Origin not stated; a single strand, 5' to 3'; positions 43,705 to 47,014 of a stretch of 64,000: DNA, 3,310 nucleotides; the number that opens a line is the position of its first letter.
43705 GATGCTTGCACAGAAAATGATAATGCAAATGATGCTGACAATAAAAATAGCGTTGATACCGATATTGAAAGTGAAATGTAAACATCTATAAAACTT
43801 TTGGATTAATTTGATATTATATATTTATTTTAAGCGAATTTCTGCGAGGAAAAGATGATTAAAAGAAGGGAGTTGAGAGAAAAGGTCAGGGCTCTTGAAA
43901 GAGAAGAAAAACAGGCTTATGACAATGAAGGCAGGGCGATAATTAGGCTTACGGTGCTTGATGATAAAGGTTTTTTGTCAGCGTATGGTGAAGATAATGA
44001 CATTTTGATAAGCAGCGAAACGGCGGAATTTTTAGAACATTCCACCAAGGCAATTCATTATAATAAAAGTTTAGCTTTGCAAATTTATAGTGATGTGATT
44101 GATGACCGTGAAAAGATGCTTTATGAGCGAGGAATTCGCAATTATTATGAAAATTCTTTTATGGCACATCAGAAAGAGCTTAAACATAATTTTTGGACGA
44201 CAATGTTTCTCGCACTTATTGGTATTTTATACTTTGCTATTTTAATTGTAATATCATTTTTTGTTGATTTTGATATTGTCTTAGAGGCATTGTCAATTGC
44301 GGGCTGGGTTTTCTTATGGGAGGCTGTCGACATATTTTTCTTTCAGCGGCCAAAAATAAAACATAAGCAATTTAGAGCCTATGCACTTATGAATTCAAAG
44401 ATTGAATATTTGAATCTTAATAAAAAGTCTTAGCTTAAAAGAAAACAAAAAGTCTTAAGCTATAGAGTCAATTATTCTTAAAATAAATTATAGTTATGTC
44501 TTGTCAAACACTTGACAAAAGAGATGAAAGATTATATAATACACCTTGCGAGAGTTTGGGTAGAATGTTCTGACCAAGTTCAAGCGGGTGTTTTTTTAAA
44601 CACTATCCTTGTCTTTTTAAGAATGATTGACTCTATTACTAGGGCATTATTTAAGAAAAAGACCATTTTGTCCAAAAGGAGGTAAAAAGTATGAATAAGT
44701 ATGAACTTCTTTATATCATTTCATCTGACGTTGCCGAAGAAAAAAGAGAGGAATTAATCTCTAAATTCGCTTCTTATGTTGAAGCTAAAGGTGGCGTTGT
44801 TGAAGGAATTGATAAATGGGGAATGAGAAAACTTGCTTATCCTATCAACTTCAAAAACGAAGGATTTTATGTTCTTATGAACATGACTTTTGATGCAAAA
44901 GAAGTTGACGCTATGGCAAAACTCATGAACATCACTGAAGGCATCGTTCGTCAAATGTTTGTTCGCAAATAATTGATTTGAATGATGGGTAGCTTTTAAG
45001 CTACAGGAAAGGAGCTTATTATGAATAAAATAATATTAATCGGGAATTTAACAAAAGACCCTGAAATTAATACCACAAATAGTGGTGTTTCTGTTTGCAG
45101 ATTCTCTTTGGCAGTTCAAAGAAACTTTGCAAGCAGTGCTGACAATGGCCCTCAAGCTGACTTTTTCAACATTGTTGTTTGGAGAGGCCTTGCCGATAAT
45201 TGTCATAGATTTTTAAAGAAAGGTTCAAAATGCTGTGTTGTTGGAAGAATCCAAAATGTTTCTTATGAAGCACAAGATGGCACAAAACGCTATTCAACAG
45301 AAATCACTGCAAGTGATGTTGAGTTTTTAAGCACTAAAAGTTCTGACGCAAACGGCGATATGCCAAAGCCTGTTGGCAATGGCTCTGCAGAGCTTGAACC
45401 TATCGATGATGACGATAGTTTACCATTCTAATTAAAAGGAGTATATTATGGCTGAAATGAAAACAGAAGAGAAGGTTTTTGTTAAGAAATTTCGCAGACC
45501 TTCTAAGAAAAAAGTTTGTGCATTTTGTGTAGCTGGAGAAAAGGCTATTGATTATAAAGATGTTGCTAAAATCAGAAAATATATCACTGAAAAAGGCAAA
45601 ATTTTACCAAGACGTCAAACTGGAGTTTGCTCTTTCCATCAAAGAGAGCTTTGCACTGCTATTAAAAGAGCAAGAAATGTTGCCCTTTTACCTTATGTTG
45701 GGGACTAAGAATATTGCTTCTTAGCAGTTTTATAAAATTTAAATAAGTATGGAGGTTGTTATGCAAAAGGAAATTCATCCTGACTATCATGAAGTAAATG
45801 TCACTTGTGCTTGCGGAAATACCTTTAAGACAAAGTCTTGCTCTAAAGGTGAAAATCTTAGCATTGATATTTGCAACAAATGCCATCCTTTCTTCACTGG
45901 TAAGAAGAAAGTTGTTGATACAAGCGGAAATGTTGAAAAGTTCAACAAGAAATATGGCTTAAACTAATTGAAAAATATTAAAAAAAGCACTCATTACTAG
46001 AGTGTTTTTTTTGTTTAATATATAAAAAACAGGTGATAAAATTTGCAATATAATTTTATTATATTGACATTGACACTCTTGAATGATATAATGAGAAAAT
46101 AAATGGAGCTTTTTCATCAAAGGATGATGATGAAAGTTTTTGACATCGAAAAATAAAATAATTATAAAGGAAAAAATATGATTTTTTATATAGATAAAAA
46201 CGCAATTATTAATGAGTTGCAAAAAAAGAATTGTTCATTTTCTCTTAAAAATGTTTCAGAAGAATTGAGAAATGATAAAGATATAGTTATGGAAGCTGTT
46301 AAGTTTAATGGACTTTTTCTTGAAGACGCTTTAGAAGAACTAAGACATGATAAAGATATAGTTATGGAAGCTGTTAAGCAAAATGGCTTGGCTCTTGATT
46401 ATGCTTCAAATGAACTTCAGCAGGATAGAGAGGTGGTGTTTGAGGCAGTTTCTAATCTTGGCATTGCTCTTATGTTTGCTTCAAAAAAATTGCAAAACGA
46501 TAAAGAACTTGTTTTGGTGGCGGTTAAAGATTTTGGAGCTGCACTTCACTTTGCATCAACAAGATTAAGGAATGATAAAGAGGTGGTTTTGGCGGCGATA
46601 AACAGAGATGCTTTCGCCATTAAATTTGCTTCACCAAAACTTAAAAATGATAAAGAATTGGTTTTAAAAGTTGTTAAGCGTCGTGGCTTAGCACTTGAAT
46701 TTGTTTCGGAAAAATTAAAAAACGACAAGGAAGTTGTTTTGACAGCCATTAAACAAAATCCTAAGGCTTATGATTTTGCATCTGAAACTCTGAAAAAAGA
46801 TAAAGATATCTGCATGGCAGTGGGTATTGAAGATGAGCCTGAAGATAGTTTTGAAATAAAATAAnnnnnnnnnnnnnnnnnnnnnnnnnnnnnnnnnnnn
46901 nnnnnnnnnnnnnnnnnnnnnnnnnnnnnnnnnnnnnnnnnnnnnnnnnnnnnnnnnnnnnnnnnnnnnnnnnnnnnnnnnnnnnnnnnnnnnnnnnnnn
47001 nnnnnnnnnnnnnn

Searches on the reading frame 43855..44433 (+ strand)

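Call 7: search_protein_families(library=pfam, proteins=[window:43855-44433:+], max_evalue=1)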
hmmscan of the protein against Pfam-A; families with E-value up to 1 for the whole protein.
window:43855-44433:+ (192 aa): 2 families
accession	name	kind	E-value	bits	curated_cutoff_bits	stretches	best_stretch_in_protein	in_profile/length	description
PF18181.6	SLATT_1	-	0.067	13.7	26.3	1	95-152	10-67/122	SMODS and SLOG-associating 2TM effector domain 1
PF14898.11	DUF4491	-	0.1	13.4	27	1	110-173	24-86/92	Domain of unknown function (DUF4491)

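Call 22: search_protein_families(library=ncbifam, proteins=[window:43855-44433:+], max_evalue=0.1)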
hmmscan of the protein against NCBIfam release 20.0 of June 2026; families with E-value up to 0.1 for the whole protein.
window:43855-44433:+ (192 aa): 1 family
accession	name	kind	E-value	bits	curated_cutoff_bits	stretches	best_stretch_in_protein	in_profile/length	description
TIGR01332.1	cyt_b559_alpha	equivalog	0.031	14.3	93.95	1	128-172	11-57/80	cytochrome b559 subunit alpha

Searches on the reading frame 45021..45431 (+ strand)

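Call 22: search_protein_families(library=ncbifam, proteins=[window:45021-45431:+], max_evalue=0.1)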
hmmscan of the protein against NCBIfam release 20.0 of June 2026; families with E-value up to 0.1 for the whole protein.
window:45021-45431:+ (136 aa): 20 families
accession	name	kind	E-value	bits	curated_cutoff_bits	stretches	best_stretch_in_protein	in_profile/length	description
TIGR00621.2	ssb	subfamily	1.5e-33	116.5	53.95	1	1-115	4-119/165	single-stranded DNA-binding protein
NF005241.0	PRK06751.1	equivalog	2.2e-29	102.8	313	1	1-109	2-109/173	single-stranded DNA-binding protein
NF005580.0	PRK07275.1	subfamily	7.2e-27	94.5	254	1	1-109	2-109/162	single-stranded DNA-binding protein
NF005242.0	PRK06752.1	equivalog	6.4e-25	87.5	189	1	1-110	2-110/112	single-stranded DNA-binding protein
NF005851.0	PRK07772.1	subfamily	2.9e-23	83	194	1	3-100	6-106/191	single-stranded DNA-binding protein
NF005579.0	PRK07274.1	equivalog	1e-20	73.8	169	1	1-110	2-109/131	single-stranded DNA-binding protein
NF006445.0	PRK08763.1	subfamily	2.3e-19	70.2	246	1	1-112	5-117/164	single-stranded DNA-binding protein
NF005406.0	PRK06958.1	subfamily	3e-19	70.2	252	1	1-115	4-120/182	single-stranded DNA-binding protein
NF006297.0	PRK08486.1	equivalog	1.8e-18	67.3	212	1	2-113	3-115/182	single-stranded DNA-binding protein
NF004972.0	PRK06341.1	equivalog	7.1e-16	58.6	254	1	1-99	5-106/166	single-stranded DNA-binding protein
NF006533.0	PRK09010.1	subfamily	9.9e-16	58.2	260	1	1-99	6-106/177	single-stranded DNA-binding protein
NF004357.0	PRK05733.1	subfamily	2.1e-14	54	241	1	1-97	5-102/172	single-stranded DNA-binding protein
NF005170.0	PRK06642.1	equivalog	1.1e-13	51.3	270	1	1-98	5-105/152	single-stranded DNA-binding protein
NF005674.0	PRK07459.1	equivalog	1.6e-13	50.6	161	1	1-112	3-110/121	single-stranded DNA-binding protein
NF004948.0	PRK06293.1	equivalog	2.4e-13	50.3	156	1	3-109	3-105/161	single-stranded DNA-binding protein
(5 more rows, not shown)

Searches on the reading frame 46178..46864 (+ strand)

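Call 22: search_protein_families(library=ncbifam, proteins=[window:46178-46864:+], max_evalue=0.1)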
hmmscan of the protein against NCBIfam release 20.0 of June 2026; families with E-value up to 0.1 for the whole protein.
window:46178-46864:+ (228 aa): 3 families
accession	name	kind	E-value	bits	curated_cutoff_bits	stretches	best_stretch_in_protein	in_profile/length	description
NF008821.0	PRK11869.1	equivalog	0.033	13.1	438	0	18-54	163-199/286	2-oxoacid ferredoxin oxidoreductase subunit beta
NF045707.1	Dbac_1936_reg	equivalog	0.039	14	115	0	155-194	26-65/99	ArsR/SmtB-type metalloregulator TsoR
NF008362.0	PRK11152.1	equivalog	0.077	12.9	68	0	160-212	18-71/85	acetolactate synthase 2 small subunit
